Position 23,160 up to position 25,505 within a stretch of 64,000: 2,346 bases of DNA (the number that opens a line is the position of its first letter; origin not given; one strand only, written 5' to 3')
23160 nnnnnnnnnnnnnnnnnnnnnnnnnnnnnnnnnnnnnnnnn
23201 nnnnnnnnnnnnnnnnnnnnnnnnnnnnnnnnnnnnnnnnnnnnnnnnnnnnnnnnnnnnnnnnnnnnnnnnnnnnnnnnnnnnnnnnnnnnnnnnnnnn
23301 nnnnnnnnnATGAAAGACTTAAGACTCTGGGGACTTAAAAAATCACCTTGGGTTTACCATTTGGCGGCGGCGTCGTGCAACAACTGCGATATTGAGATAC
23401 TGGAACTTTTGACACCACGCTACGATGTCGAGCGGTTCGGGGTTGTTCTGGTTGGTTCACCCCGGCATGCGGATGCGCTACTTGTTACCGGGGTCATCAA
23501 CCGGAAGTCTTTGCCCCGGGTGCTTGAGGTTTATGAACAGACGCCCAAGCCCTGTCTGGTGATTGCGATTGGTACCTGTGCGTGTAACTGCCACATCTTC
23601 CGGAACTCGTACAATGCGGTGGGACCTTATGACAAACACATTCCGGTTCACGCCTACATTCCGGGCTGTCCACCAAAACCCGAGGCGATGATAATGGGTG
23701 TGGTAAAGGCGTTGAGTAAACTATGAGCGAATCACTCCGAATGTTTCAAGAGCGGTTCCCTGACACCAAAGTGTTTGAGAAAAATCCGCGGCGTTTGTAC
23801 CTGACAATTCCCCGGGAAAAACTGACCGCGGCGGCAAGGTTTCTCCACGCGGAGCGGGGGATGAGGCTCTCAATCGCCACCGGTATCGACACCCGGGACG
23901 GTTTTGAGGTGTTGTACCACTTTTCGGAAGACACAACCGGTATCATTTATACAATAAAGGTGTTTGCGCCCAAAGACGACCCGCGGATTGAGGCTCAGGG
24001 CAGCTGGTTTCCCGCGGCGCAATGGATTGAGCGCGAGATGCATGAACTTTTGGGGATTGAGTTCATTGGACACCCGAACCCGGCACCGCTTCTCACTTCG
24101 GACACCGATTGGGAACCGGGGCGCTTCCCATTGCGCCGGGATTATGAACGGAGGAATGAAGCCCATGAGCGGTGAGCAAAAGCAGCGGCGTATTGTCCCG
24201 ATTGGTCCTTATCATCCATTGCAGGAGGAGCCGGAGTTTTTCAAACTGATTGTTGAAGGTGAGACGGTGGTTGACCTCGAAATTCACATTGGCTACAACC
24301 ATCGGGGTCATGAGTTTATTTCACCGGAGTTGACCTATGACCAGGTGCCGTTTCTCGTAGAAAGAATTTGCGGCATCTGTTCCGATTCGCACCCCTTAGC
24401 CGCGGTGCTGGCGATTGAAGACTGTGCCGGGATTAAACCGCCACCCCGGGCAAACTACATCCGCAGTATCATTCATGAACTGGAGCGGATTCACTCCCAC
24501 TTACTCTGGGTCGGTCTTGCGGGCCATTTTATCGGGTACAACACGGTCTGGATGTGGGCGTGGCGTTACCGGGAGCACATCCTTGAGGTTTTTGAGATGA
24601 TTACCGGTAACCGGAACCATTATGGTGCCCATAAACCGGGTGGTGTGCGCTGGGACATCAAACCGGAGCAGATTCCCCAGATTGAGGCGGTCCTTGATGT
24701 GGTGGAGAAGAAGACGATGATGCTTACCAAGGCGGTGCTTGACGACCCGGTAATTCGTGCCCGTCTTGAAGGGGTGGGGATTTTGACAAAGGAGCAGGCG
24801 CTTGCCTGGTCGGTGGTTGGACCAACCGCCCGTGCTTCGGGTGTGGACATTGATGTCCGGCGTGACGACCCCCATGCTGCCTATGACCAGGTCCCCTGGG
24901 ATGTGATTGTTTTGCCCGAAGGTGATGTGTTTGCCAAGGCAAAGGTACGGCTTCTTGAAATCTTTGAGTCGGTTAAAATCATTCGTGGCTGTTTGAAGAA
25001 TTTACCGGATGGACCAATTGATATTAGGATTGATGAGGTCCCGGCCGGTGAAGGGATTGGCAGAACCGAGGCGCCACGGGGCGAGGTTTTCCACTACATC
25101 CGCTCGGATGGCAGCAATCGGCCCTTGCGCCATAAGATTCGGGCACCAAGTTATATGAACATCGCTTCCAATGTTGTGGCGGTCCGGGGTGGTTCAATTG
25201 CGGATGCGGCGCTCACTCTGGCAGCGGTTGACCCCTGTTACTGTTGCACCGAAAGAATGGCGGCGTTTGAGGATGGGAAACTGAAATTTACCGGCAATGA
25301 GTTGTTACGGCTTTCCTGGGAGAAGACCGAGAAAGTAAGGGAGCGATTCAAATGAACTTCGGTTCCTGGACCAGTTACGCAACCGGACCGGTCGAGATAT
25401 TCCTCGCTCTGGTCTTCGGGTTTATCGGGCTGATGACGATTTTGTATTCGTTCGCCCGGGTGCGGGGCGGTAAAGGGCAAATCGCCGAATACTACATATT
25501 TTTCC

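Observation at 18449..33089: Sixteen-gene, translationally coupled operon: NAD(P)H/FeS module plus Mo/W-bisPGD oxidoreductase plus group 4 [NiFe] hydrogenase plus complete Mrp antiporter module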

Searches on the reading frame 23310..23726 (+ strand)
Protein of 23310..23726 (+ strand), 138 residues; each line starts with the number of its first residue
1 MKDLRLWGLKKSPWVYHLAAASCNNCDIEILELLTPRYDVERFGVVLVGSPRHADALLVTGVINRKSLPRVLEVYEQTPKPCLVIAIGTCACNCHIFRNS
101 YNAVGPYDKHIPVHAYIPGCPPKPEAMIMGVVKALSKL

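Call 3: search_protein_families(library=pfam, proteins=[window:23310-23726:+], max_evalue=0.001)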
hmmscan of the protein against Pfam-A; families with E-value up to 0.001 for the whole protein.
window:23310-23726:+ (138 aa): 1 family
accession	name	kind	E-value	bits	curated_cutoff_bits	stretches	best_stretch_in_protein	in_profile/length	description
PF01058.29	Oxidored_q6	-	3.7e-29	101.5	27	1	23-133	1-127/128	NADH ubiquinone oxidoreductase, 20 Kd subunit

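Call 20: search_protein_families(library=ncbifam, proteins=[window:23310-23726:+], max_evalue=0.00001)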
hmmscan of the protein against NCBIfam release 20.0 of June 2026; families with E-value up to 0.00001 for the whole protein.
window:23310-23726:+ (138 aa): 12 families
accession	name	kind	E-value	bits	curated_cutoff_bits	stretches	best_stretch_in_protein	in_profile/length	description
NF005012.1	PRK06411.1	subfamily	3.2e-39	134.1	116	1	3-133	26-153/166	NADH-quinone oxidoreductase subunit NuoB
TIGR01957.1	nuoB_fam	subfamily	1.8e-35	122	142.7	1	4-135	10-139/145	NADH-quinone oxidoreductase subunit B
NF011391.0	PRK14816.1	equivalog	1.2e-32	113.1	283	1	2-134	43-173/196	NADH-quinone oxidoreductase subunit B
NF011394.0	PRK14819.1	equivalog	2e-32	112.8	312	1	3-131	23-149/264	NADH-quinone oxidoreductase subunit B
NF011395.0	PRK14820.1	equivalog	5.1e-29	101.3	263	1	12-133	34-152/180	NADH-quinone oxidoreductase subunit B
NF009808.0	PRK13292.1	equivalog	5.9e-29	100.5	1156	1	4-133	18-144/791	NADH-quinone oxidoreductase subunit B/C/D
NF011393.0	PRK14818.1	equivalog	1.1e-28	99.9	255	1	14-134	32-151/173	NADH dehydrogenase subunit B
NF011392.0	PRK14817.1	equivalog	4.1e-27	95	271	1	7-133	32-155/182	NADH-quinone oxidoreductase subunit B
NF011388.0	PRK14813.1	equivalog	6.9e-27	94.5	294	1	24-134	38-149/189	NADH dehydrogenase subunit B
NF011390.0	PRK14815.1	equivalog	1.1e-26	93.3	281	1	9-137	31-156/183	NADH dehydrogenase subunit B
NF011389.0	PRK14814.1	equivalog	1.7e-25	89.9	285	1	6-137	28-156/186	NADH dehydrogenase subunit B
TIGR03294.1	FrhG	equivalog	8.7e-06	25.6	245.5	0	54-135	51-141/228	coenzyme F420 hydrogenase subunit gamma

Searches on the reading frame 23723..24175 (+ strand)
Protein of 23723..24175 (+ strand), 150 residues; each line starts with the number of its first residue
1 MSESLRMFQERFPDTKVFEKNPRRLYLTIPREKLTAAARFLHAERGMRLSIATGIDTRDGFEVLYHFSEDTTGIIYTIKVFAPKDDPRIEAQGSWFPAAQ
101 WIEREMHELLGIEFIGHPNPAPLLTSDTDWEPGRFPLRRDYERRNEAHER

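Call 3: search_protein_families(library=pfam, proteins=[window:23723-24175:+], max_evalue=0.001)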
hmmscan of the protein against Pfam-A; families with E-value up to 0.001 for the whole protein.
window:23723-24175:+ (150 aa): 1 family
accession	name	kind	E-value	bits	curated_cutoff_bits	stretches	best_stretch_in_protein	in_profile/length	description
PF00329.25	Complex1_30kDa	-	3.3e-25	89.5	22.5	1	27-144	1-121/124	Respiratory-chain NADH dehydrogenase, 30 Kd subunit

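Call 20: search_protein_families(library=ncbifam, proteins=[window:23723-24175:+], max_evalue=0.00001)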
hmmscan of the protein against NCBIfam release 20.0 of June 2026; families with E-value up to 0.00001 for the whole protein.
window:23723-24175:+ (150 aa): 15 families
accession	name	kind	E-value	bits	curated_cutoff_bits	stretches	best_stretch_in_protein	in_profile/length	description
TIGR01961.1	NuoC_fam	subfamily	1.2e-18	67.8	122.45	1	28-143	4-120/122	NADH (or F420H2) dehydrogenase, subunit C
NF004735.0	PRK06074.2-2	equivalog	4.6e-17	62.4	176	1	6-143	12-148/158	NADH-quinone oxidoreductase subunit C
NF040611.1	F420_dehyd_FpoC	exception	4.7e-17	62.4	220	1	7-143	13-148/158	F420H2 dehydrogenase subunit FpoC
NF004737.0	PRK06074.2-4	equivalog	8.4e-16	58.2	144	1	31-144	20-127/150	NADH-quinone oxidoreductase subunit C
NF005832.0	PRK07735.1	equivalog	7.4e-13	48.5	431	1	31-143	313-425/430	NADH-quinone oxidoreductase subunit C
NF009141.0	PRK12494.1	equivalog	9.9e-13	48.3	175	1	28-141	47-163/175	NAD(P)H-quinone oxidoreductase subunit J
NF005856.0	PRK07785.1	equivalog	5.1e-12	46.1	224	1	24-141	101-222/246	NADH-quinone oxidoreductase subunit C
NF009808.0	PRK13292.1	equivalog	3.7e-11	41.6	1156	1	60-145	295-377/791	NADH-quinone oxidoreductase subunit B/C/D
NF004734.0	PRK06074.2-1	equivalog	3.9e-10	40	169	1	20-146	23-154/164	NADH-quinone oxidoreductase subunit C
NF008728.0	PRK11742.1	equivalog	6.6e-10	38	840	1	60-145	94-176/598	NADH-quinone oxidoreductase subunit C/D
NF006304.0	PRK08491.1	equivalog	1.4e-09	37.9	228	1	53-142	87-175/263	NADH-quinone oxidoreductase subunit C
NF004733.0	PRK06074.1-5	equivalog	2.7e-09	37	225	1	24-141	30-149/203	NADH-quinone oxidoreductase subunit C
NF004736.0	PRK06074.2-3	equivalog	1.7e-08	34.3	239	1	20-142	37-158/183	NADH-quinone oxidoreductase subunit C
NF004730.0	PRK06074.1-1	equivalog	3.8e-06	26.9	193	1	61-140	78-155/200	NADH-quinone oxidoreductase subunit C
NF004738.0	PRK06074.2-5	equivalog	3.9e-06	26.7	198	1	20-142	25-150/174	NADH-quinone oxidoreductase subunit C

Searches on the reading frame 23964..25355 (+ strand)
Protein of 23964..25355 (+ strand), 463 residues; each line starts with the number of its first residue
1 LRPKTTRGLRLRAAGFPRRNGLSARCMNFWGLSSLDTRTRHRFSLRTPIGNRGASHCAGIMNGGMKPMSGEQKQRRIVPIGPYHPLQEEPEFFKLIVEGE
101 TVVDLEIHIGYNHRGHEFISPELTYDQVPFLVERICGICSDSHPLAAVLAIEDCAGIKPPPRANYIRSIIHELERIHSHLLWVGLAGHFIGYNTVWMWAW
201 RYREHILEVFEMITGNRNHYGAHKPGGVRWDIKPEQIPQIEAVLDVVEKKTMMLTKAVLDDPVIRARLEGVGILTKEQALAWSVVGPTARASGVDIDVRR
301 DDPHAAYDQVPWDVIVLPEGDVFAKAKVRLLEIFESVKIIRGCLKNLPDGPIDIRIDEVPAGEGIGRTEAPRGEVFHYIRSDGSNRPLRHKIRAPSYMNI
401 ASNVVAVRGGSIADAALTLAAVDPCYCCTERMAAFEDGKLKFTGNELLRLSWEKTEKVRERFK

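Call 3: search_protein_families(library=pfam, proteins=[window:23964-25355:+], max_evalue=0.001)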
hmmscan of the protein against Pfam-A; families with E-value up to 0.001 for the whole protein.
window:23964-25355:+ (463 aa): 2 families
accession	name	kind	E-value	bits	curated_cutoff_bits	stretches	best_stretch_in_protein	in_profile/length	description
PF00346.24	Complex1_49kDa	-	1.7e-69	234.4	24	2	190-354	2-166/271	Respiratory-chain NADH dehydrogenase, 49 Kd subunit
PF00374.24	NiFeSe_Hases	-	1.3e-15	57.8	25.8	1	114-182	1-69/508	Nickel-dependent hydrogenase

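Call 7: search_solved_structures(query=window:24165-25355:+, max_evalue=0.001)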
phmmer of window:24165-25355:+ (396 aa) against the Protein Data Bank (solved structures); distinct sequences matched with E-value up to 0.001: 120 (the best 60 are shown).
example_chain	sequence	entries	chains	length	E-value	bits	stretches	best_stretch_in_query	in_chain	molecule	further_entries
6cfw_L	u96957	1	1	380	6.8e-78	265.6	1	11-364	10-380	Membrane-bound hydrogenase subunit alpha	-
7z0s_E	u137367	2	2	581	6.7e-76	259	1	6-374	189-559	Formate hydrogenlyase subunit 5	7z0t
2fug_4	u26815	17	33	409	3.4e-60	207.3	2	11-286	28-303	NADH-quinone oxidoreductase chain 4 | NADH-QUINONE OXIDOREDUCTASE SUBUNIT 4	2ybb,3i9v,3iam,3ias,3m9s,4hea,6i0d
6hum_H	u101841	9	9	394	2.1e-53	184.9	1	8-286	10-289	NAD(P)H-quinone oxidoreductase subunit H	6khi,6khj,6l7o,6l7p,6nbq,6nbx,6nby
7q5y_B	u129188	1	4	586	1.6e-50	175.4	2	6-287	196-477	NADH-quinone oxidoreductase subunit C/D 2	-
7wfg_H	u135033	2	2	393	2.1e-50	175.1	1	6-286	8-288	NAD(P)H-quinone oxidoreductase subunit H, chloroplastic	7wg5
8e9g_D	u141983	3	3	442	1.1e-49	172.7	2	6-288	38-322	NADH-quinone oxidoreductase subunit D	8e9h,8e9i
7eu3_H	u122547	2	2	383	3.6e-49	171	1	10-286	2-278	NAD(P)H-quinone oxidoreductase subunit H, chloroplastic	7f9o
7zm7_C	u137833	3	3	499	7.3e-49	170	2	4-287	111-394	NADH-ubiquinone oxidoreductase 49 kDa subunit-like protein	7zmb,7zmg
9iho_D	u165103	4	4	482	1.4e-48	169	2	12-289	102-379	NUCM (49 kDa) subunit of mitochondrial NADH:ubiquinone oxidoreductase (Complex I)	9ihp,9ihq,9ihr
9grx_H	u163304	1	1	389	2.1e-48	168.4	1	6-286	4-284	NAD(P)H-quinone oxidoreductase subunit H, chloroplastic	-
7p61_C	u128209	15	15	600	3.4e-48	167.8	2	10-285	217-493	NADH-quinone oxidoreductase subunit C/D | NADH-quinone oxidoreductase subunit CD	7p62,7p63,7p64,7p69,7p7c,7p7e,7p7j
7awt_D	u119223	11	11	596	1.7e-47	165.5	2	10-285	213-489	NADH-quinone oxidoreductase subunit C/D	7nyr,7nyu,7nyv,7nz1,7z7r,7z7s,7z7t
9taj_C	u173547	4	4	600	1.7e-47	165.5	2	10-285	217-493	NADH-quinone oxidoreductase subunit C/D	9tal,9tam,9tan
6u8y_L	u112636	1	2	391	5e-47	163.9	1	13-358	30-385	NADH dehydrogenase subunit D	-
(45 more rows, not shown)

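Call 19: find_homologous_proteins(query=window:24165-25355:+, max_evalue=1e-30)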
Query window:24165-25355:+ (396 aa): 7999 proteins with E <= 1e-30 among 8000 candidates; the best 120 are listed.
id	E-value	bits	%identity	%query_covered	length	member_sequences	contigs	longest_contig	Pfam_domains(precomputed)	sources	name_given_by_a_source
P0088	4.3e-272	920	100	100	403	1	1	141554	PF00374.25,PF00346.25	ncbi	-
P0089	6.2e-269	910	98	100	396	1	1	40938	PF00374.25,PF00346.25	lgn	-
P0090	7.7e-263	890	96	100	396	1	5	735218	PF00374.25,PF00346.25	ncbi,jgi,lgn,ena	-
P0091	1.3e-262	889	96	100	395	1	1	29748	PF00374.25,PF00346.25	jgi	jgi:NADH-quinone oxidoreductase subunit D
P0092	3.3e-258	874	93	100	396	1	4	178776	PF00374.25,PF00346.25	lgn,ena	-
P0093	4.1e-258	874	93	100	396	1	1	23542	PF00374.25,PF00346.25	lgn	-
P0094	3.7e-257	871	93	100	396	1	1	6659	PF00374.25,PF00346.25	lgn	-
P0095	6.1e-257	870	93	100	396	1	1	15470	PF00374.25,PF00346.25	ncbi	ncbi:MAG: hydrogenase large subunit [bacterium]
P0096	1.4e-256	869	93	100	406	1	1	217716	PF00374.25,PF00346.25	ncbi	-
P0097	1.6e-256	869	92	100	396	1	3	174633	PF00374.25,PF00346.25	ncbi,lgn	-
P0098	1.7e-255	865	92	100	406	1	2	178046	PF00374.25,PF00346.25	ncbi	-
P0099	2.2e-254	862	92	100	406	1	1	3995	PF00374.25,PF00346.25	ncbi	-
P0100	4.2e-254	861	92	100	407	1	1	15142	PF00374.25,PF00346.25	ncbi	-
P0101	4.6e-253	857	91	100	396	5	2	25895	PF00374.25,PF00346.25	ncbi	ncbi:MAG: nickel-dependent hydrogenase large subunit [candidate division WOR-3 bacterium]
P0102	1.0e-251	853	91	100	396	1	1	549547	PF00374.25,PF00346.25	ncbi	ncbi:MAG: nickel-dependent hydrogenase large subunit [candidate division WOR-3 bacterium]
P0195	4.2e-203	693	73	99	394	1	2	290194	PF00374.25,PF00346.25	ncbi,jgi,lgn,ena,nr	ncbi:MAG: nickel-dependent hydrogenase large subunit [Candidatus Latescibacteria bacterium]|nr:nicke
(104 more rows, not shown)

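Call 20: search_protein_families(library=ncbifam, proteins=[window:24165-25355:+], max_evalue=0.00001)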
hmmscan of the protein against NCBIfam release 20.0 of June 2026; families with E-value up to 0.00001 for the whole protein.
window:24165-25355:+ (396 aa): 15 families
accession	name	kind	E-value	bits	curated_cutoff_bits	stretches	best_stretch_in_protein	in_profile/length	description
NF004739.1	PRK06075.1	equivalog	3.4e-92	309.2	360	2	11-285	3-277/384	NADH-quinone oxidoreductase subunit D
TIGR01962.1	NuoD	equivalog_domain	7.3e-83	278.6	459.35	2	10-288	4-282/386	NADH dehydrogenase (quinone) subunit D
NF040602.1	F420_dehyd_FpoD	exception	1.2e-79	268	600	1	7-362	6-370/372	F420H2 dehydrogenase subunit FpoD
NF008974.0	PRK12322.1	equivalog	6.1e-74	249.2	522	1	10-357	8-359/366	NADH-quinone oxidoreductase subunit D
NF009808.0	PRK13292.1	equivalog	1.4e-66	224.9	1156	2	5-283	404-682/791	NADH-quinone oxidoreductase subunit B/C/D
NF005649.0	PRK07415.1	equivalog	3.7e-61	207.3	583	1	7-286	9-289/394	NAD(P)H-quinone oxidoreductase subunit H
NF008728.0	PRK11742.1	equivalog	6.2e-60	203.2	840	2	10-285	216-491/598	NADH-quinone oxidoreductase subunit C/D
TIGR03295.1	frhA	equivalog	1.7e-17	63.5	392.5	1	47-185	41-186/412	coenzyme F420 hydrogenase subunit alpha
NF033181.1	NiFeSe_hydrog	equivalog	5e-15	55.4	600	1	29-114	21-105/507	nickel-dependent hydrogenase large subunit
NF041785.2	VhuA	equivalog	1.3e-14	53.6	800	1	35-115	28-107/418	F420-non-reducing hydrogenase Vhu subunit A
NF045518.1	H2_NiFeSe_large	exception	6.5e-14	51.6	780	1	28-115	20-106/485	NiFeSe hydrogenase large subunit HysA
NF040828.1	sulfhyd_ShyA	equivalog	1.2e-12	47.4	700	1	28-139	19-132/415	NAD(P)-dependent hydrogenase/sulfhydrogenase 2 subunit alpha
NF007550.0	PRK10170.1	equivalog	7.5e-12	44.4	1101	1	33-115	40-122/597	Ni/Fe-hydrogenase large subunit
NF007778.0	PRK10467.1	equivalog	4.8e-09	35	969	1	46-114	38-106/567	hydrogenase 2 large subunit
NF040832.1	sulfhyd_HydA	equivalog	4.6e-07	29.3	880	0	28-138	21-133/426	NADPH-dependent hydrogenase/sulfhydrogenase 1 subunit alpha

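Call 21: find_encoding_contigs(protein=P0195, flank=10000, max_places=2)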
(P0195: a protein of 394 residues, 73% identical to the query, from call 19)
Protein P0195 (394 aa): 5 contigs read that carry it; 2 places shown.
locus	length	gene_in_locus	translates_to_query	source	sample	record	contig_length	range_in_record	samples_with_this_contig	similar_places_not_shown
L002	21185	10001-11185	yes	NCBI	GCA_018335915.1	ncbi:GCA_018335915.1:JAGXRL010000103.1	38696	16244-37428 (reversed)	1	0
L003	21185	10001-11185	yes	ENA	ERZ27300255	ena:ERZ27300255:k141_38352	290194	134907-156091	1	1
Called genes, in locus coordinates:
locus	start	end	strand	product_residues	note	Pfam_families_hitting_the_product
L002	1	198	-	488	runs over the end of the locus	PF12072:RNase_Y_N, PF00013:KH_1 (faint), PF01966:HD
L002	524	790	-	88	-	PF05164:ZapA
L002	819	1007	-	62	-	PF06005:ZapB (weak)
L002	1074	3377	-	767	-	PF03483:B3_4, PF03484:B5, PF17759:tRNA_synthFbeta, PF03147:FDX-ACB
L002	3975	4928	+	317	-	PF12838:Fer4_7 (faint), PF13237:Fer4_10 (faint), PF12797:Fer4_2 (faint), PF17179:Fer4_22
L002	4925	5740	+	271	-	PF00970:FAD_binding_6 (weak), PF00175:NAD_binding_1, PF10418:DHODB_Fe-S_bind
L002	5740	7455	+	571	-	PF04879:Molybdop_Fe4S4 (weak)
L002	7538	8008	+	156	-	PF12838:Fer4_7 (faint), PF13484:Fer4_16 (faint), PF00037:Fer4 (faint), PF12797:Fer4_2 (faint), PF12837:Fer4_6 (faint), PF12800:Fer4_4 (faint), PF13237:Fer4_10 (weak), PF13247:Fer4_11, +1 more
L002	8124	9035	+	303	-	PF00146:NADHdh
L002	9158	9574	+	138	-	PF01058:Oxidored_q6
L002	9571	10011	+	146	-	PF00329:Complex1_30kDa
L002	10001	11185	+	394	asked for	PF00374:NiFeSe_Hases, PF00346:Complex1_49kDa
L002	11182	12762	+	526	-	PF00361:Proton_antipo_M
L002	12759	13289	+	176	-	PF13244:MbhD, PF20501:MbhE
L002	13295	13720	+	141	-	PF04039:MnhB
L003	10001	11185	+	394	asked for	PF00374:NiFeSe_Hases, PF00346:Complex1_49kDa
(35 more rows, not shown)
